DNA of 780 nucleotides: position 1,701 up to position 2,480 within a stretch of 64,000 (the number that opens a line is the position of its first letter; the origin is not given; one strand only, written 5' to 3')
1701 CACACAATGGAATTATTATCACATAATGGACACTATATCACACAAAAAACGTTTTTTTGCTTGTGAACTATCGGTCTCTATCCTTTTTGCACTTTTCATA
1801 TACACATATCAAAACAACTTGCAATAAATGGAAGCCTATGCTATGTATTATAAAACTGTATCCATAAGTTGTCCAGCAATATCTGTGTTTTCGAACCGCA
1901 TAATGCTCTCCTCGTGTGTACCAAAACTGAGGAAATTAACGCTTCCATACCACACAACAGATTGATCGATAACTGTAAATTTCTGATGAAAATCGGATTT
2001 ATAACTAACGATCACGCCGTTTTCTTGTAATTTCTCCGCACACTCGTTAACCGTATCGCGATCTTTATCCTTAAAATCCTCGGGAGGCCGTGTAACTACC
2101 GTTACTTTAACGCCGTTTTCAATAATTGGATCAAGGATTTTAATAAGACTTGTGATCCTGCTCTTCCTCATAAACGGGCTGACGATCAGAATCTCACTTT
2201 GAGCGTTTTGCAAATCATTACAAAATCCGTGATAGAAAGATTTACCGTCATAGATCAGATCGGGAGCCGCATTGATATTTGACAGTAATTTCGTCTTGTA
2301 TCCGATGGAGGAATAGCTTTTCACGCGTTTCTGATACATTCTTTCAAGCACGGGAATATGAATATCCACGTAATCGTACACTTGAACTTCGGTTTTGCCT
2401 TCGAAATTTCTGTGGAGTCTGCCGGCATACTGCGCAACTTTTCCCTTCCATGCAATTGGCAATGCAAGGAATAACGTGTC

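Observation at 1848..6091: Two-gene operon: Schlafen-like AlbA_2/wHTH protein + AEP(PrimPol)-SF2 helicase-PLD nuclease fusion, a candidate undescribed defence system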

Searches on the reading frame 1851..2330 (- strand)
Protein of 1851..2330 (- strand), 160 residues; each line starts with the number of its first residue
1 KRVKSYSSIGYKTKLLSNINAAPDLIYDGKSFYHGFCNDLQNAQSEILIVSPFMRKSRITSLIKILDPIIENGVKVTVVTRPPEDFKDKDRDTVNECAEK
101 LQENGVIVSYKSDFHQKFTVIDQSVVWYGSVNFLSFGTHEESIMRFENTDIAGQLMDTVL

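Call 114: search_solved_structures(query=window:1851-2330:-, max_evalue=1, show_alignments=2)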
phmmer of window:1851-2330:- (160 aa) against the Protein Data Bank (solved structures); distinct sequences matched with E-value up to 1: 4.
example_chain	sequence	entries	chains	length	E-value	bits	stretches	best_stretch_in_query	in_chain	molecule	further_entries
5i9g_C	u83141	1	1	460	6.5e-06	28.9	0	54-80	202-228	pentatricopeptide repeat protein dPPR-U8C2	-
5i9d_A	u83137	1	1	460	8.5e-06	28.5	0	53-80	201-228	pentatricopeptide repeat protein dPPR-U8A2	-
5i9f_A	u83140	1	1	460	1.8e-05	27.5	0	54-80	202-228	pentatricopeptide repeat protein dPPR-U10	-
5i9h_A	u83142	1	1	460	1.8e-05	27.5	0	54-80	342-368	pentatricopeptide repeat protein dPPR-U8G2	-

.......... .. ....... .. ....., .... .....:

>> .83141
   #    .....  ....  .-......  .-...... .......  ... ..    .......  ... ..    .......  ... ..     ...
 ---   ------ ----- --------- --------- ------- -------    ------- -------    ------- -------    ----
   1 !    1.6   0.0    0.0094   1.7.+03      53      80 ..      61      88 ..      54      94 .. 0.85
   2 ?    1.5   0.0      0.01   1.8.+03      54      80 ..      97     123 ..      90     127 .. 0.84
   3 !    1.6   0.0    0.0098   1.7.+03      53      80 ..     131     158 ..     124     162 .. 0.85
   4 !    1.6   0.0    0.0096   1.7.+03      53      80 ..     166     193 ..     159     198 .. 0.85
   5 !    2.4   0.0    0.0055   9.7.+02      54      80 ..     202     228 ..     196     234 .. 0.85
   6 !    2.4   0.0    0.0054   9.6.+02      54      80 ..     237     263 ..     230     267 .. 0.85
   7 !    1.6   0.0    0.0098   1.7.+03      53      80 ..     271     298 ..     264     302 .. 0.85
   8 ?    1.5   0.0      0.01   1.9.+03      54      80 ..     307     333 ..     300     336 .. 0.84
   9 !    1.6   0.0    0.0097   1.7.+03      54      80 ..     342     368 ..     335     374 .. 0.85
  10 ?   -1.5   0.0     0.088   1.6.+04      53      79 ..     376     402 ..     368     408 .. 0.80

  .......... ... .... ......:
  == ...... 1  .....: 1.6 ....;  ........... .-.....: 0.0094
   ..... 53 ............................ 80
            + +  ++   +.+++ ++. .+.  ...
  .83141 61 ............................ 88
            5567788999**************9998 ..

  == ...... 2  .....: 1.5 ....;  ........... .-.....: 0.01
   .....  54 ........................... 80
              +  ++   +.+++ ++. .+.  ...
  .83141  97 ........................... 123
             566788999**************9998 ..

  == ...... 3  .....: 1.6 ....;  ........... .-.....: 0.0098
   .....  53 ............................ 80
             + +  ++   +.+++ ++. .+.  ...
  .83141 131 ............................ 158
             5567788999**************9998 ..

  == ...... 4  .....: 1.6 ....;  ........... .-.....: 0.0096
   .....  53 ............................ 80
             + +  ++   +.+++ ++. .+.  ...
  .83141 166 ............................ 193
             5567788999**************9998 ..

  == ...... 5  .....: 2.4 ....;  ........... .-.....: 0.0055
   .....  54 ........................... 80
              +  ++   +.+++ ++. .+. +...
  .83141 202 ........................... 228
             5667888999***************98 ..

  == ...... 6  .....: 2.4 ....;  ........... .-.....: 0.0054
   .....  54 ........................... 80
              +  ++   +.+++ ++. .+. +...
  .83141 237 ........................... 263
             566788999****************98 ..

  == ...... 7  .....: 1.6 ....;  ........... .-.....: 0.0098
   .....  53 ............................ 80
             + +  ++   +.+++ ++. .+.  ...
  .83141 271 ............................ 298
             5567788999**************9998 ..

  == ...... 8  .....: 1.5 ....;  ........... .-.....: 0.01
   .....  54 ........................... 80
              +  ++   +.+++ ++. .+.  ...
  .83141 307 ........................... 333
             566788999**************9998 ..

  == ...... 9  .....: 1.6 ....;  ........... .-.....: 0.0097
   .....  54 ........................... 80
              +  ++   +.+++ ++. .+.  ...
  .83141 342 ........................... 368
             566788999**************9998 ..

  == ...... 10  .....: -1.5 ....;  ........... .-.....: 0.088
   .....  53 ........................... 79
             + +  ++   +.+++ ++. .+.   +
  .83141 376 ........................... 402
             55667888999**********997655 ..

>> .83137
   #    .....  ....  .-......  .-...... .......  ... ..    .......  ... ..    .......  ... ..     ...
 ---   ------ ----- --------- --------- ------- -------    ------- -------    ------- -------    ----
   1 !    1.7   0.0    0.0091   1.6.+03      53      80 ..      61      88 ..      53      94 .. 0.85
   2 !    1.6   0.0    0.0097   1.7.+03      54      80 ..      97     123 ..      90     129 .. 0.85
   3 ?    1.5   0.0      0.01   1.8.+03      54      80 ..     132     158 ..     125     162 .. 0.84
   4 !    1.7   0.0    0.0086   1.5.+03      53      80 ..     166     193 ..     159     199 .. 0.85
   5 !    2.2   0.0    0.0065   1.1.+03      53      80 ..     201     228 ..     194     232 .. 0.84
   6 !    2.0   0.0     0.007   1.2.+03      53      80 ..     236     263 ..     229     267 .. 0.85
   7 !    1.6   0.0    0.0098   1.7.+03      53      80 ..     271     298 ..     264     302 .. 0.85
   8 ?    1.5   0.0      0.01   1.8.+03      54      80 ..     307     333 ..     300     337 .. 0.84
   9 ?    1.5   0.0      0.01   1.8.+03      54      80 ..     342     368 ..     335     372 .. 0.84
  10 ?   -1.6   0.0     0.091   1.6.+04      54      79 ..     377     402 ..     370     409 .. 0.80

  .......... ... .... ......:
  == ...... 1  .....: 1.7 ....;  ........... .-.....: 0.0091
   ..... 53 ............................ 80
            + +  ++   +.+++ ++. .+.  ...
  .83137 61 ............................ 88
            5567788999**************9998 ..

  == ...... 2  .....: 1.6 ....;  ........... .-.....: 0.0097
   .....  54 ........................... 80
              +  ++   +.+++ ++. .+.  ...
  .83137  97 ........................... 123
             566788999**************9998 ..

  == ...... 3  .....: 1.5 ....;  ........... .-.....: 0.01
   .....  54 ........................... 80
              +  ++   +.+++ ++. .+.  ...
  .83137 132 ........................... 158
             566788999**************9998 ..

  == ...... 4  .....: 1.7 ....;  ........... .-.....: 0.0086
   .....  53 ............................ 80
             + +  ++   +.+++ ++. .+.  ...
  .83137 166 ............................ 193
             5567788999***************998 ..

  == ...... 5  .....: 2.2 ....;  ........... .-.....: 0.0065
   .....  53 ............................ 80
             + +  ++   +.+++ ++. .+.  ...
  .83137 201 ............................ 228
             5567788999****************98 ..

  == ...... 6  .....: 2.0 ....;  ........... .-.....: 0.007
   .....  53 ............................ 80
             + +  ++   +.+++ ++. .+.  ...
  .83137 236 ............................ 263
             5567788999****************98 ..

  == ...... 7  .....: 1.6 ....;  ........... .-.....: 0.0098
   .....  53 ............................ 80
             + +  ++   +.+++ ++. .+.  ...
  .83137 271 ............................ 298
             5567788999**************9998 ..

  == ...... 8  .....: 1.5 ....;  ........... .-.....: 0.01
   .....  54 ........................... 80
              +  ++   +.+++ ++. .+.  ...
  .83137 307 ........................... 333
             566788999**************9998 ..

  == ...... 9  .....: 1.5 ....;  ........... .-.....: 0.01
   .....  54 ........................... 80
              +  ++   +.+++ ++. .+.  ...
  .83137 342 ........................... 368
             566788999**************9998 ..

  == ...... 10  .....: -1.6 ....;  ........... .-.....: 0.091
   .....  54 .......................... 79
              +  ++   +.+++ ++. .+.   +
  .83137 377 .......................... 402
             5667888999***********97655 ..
